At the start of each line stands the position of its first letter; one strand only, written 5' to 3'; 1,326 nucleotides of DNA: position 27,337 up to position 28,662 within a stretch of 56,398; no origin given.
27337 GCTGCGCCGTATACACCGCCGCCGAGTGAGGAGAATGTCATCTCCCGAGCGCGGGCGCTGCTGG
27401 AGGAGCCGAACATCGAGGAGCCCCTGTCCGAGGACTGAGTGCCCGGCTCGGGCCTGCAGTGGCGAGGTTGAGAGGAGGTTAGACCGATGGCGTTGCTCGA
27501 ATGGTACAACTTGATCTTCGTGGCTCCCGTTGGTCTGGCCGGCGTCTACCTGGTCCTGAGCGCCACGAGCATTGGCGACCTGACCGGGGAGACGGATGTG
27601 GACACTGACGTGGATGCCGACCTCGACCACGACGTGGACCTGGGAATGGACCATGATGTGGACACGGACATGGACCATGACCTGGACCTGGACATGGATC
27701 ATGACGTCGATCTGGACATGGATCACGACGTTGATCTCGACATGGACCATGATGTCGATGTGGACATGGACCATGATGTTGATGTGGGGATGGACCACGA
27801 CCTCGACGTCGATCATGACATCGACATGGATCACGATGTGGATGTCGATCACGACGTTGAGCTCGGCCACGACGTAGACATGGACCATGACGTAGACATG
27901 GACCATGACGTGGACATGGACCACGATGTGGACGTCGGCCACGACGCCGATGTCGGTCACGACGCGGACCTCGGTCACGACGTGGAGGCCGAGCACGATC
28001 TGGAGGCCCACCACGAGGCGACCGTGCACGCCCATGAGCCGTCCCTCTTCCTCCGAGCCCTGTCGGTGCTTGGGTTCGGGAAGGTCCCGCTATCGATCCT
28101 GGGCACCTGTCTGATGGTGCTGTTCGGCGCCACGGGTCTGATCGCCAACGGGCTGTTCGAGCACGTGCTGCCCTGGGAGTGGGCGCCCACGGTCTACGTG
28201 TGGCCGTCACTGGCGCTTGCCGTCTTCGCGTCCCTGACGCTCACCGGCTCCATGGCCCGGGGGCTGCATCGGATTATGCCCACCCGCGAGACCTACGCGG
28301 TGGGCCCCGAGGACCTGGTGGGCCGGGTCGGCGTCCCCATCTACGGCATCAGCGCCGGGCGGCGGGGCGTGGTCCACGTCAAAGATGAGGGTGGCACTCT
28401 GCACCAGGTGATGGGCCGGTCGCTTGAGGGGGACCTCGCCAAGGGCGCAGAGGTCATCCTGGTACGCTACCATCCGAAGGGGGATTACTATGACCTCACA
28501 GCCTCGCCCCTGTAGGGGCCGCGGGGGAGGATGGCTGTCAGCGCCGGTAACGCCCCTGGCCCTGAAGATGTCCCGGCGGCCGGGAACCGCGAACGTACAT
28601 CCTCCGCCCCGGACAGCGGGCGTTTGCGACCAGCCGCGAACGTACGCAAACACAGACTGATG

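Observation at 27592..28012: Perfect in-frame 18-bp tandem array encoding ~23 (M)DHDVD hexapeptides inside an NfeD-like membrane protein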

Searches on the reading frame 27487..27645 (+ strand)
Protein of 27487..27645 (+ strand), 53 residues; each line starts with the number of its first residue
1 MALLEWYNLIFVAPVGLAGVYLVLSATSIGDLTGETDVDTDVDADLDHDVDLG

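Call 6: search_protein_families(library=pfam, proteins=[window:27487-27645:+], max_evalue=10)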
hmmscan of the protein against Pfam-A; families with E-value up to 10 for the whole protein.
seq(53 aa): 0 families

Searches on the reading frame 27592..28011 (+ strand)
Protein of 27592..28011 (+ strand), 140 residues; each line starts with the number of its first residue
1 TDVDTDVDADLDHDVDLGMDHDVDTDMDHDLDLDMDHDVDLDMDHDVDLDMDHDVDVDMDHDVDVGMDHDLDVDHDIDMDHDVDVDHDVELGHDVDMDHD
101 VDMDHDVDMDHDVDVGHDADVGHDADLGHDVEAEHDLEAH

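Call 39: search_protein_families(library=pfam, proteins=[window:27592-28011:+], max_evalue=10)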
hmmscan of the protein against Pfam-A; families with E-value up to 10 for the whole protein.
window:27592-28011:+ (140 aa): 1 family
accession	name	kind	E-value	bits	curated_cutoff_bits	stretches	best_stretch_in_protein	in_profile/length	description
PF22178.3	Gp5_trimer_C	-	0.032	14.8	30.9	1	2-75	35-106/112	Bacteriophage T4 gp5 C-terminal trimerisation domain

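Call 46: find_homologous_proteins(query=window:27592-28011:+, max_evalue=0.001)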
Query window:27592-28011:+ (140 aa): 13 proteins with E <= 0.001 among 3536 candidates.
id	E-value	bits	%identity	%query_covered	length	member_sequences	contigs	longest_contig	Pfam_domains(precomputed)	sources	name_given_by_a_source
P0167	6.0e-8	51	57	20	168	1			PF21001.3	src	-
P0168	6.1e-8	51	63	29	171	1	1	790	PF21001.3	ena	-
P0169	2.0e-6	46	-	-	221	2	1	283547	-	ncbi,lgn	-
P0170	4.6e-6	45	48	39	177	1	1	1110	-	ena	-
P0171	9.6e-6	44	-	-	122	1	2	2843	PF21001.3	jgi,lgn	jgi:hypothetical protein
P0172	1.3e-5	43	-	-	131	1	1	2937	-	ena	-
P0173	7.4e-5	41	-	-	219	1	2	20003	-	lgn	-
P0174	8.6e-5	41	53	11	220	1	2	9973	-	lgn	-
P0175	2.1e-4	39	-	-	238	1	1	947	PF21001.3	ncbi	-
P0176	4.2e-4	38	48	21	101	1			-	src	-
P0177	7.3e-4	38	-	-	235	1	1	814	PF21001.3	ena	-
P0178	8.0e-4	37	53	11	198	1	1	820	-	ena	-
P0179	9.6e-4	37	-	-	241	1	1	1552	PF21001.3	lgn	-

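Call 76: find_encoding_contigs(protein=P0169, flank=6000, max_places=2)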
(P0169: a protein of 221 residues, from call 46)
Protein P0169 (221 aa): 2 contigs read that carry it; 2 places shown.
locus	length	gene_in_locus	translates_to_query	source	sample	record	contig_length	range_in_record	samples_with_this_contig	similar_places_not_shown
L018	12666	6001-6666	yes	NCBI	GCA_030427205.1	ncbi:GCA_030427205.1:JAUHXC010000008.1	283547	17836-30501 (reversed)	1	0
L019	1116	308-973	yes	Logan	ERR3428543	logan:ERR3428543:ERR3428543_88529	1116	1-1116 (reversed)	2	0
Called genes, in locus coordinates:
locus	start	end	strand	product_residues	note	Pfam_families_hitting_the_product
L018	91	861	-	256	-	-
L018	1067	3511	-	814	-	PF00069:Pkinase, PF07714:PK_Tyr_Ser-Thr, PF03781:FGE-sulfatase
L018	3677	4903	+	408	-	PF01916:DS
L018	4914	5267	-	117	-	-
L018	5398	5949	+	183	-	PF00719:Pyrophosphatase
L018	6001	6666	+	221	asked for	-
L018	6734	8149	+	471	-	PF01145:Band_7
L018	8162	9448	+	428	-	PF01145:Band_7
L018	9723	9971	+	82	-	-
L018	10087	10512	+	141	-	PF09712:PHA_synth_III_E (weak)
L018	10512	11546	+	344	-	PF07167:PhaC_N (weak), PF00561:Abhydrolase_1, PF12697:Abhydrolase_6 (weak), PF12146:Hydrolase_4 (faint)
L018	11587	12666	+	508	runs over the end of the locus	PF00501:AMP-binding, PF13193:AMP-binding_C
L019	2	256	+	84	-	?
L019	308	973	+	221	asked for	-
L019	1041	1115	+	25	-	?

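Call 77: find_encoding_contigs(protein=P0174, flank=5000, max_places=2)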
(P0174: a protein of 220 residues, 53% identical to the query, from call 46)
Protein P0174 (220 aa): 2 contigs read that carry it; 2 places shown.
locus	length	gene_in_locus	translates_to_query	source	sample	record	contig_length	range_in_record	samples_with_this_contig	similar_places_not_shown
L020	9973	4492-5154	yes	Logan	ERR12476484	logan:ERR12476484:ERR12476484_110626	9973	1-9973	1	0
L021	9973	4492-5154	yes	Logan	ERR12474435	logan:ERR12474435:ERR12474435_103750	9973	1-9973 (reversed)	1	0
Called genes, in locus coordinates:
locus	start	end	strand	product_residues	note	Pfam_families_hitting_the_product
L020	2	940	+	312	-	?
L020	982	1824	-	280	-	-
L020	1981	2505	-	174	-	PF04098:Rad52_Rad22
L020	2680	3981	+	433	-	PF00909:Ammonium_transp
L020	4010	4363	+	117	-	PF00543:P-II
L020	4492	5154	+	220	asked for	-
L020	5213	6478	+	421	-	PF01145:Band_7, PF15975:Flot (weak)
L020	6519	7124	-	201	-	-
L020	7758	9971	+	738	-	?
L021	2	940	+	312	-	?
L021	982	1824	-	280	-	-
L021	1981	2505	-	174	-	PF04098:Rad52_Rad22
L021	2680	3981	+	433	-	PF00909:Ammonium_transp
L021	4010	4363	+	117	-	PF00543:P-II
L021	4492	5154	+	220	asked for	-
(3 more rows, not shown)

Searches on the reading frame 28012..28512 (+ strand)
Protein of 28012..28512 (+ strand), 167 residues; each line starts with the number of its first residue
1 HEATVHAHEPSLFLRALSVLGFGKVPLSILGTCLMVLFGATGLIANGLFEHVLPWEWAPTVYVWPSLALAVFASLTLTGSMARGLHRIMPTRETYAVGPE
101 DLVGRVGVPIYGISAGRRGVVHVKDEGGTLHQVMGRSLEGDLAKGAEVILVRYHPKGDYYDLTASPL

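Call 6: search_protein_families(library=pfam, proteins=[window:28033-28512:+], max_evalue=10)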
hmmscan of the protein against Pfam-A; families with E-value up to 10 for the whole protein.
seq(160 aa): 2 families
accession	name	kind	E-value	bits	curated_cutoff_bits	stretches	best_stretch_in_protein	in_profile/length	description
PF21001.2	YqiJ_N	-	0.00032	21.3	23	1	5-71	53-115/116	Inner membrane protein YqiJ, N-terminal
PF07290.17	YqiJ_OB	-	0.0066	16.9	25.4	1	95-146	2-56/64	Inner membrane protein YqiJ, OB-fold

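Call 8: find_homologous_proteins(query=window:28012-28512:+, max_evalue=0.001)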
Query window:28012-28512:+ (167 aa): 17 proteins with E <= 0.001 among 261 candidates.
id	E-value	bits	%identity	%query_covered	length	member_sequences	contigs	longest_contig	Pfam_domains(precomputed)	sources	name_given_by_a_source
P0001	1.5e-74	267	75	96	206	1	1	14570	PF21001.3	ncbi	-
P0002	8.6e-70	252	71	97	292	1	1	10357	PF21001.3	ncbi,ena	-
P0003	1.6e-69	251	72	93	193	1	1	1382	-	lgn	-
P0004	7.6e-69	249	68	96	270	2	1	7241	-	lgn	-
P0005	4.4e-68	246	68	96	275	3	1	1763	-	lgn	-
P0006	1.6e-66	241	69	96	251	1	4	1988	PF21001.3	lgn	-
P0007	4.2e-65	237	63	100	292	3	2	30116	-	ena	-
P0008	4.8e-63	230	63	100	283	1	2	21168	-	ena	-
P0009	1.0e-61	226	66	96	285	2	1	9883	PF21001.3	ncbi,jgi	-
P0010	1.8e-60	222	63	100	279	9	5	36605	-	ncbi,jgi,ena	jgi:membrane protein implicated in regulation of membrane protease activity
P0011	3.3e-59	218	62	98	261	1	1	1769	PF21001.3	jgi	jgi:membrane protein implicated in regulation of membrane protease activity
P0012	5.8e-58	213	63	96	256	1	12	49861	PF21001.3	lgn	-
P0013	7.3e-58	213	62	98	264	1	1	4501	PF21001.3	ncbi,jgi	-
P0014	2.9e-57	211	63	98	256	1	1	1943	PF21001.3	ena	-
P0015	1.2e-54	203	59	96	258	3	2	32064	PF21001.3,PF02887.22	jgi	jgi:membrane protein implicated in regulation of membrane protease activity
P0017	1.1e-35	141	76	52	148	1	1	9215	PF21001.3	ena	-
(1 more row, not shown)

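Call 13: search_solved_structures(query=window:28012-28512:+, max_evalue=10)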
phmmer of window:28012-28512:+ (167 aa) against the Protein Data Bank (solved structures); distinct sequences matched with E-value up to 10: 2.
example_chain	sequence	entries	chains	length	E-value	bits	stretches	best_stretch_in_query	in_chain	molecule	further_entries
8x5u_A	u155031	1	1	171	0.58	13.2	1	85-153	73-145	Peptidyl-tRNA hydrolase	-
5zx8_A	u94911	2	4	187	0.71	12.9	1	85-153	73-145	Peptidyl-tRNA hydrolase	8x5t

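Call 28: search_protein_representatives(alignment_id=A2)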
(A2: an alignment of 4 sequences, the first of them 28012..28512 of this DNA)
Query: 4 sequences, 198 profile positions. Proteins with E-value up to 0.001 (for the whole library): 1144; up to 1e-10: 440; up to 1e-30: 5. The best 150 are listed.
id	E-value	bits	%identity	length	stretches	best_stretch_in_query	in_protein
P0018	1.5e-91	321.8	-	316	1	1-191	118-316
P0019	2.6e-65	236.1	-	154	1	44-195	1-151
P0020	2.0e-43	164.7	-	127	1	33-155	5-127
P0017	9.9e-41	155.9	-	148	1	1-83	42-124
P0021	4.0e-33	131.1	-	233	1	5-158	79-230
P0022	1.6e-30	122.6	-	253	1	1-164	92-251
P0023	3.7e-30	121.4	-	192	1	1-155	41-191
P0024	5.2e-30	120.9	-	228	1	3-155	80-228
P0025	7.8e-30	120.3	-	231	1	1-157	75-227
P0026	6.5e-29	117.3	-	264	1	5-154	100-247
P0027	9.5e-28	113.5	-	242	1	2-155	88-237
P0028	1.9e-27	112.6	-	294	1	5-163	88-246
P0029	3.9e-27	111.6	-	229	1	3-161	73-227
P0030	4.1e-27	111.5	-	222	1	1-155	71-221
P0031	5.3e-27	111.1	-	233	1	3-151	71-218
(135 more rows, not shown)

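Call 78: find_encoding_contigs(protein=P0012, flank=6000, max_places=2)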
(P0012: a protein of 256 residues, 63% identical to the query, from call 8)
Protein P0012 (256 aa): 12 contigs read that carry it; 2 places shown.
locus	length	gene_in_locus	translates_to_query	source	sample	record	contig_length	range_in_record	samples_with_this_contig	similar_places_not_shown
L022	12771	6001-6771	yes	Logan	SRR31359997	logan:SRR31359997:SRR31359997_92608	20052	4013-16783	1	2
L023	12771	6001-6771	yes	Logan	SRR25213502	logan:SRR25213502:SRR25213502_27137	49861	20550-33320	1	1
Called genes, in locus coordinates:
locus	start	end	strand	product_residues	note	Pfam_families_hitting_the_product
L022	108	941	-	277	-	PF00303:Thymidylat_synt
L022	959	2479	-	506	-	-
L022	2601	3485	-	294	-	PF01156:IU_nuc_hydro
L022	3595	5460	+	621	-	-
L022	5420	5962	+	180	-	-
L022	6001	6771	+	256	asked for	PF21001:YqiJ_N (weak)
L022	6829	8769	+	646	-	PF01145:Band_7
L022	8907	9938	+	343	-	PF06071:YchF-GTPase_C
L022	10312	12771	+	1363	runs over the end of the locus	PF02837:Glyco_hydro_2_N (weak), PF22666:Glyco_hydro_2_N2 (faint), PF00703:Glyco_hydro_2, PF02836:Glyco_hydro_2_C, PF16841:CBM60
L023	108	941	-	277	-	PF00303:Thymidylat_synt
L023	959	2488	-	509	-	-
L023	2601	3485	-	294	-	PF01156:IU_nuc_hydro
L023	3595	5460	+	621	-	-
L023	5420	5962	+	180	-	-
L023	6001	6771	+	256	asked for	PF21001:YqiJ_N (weak)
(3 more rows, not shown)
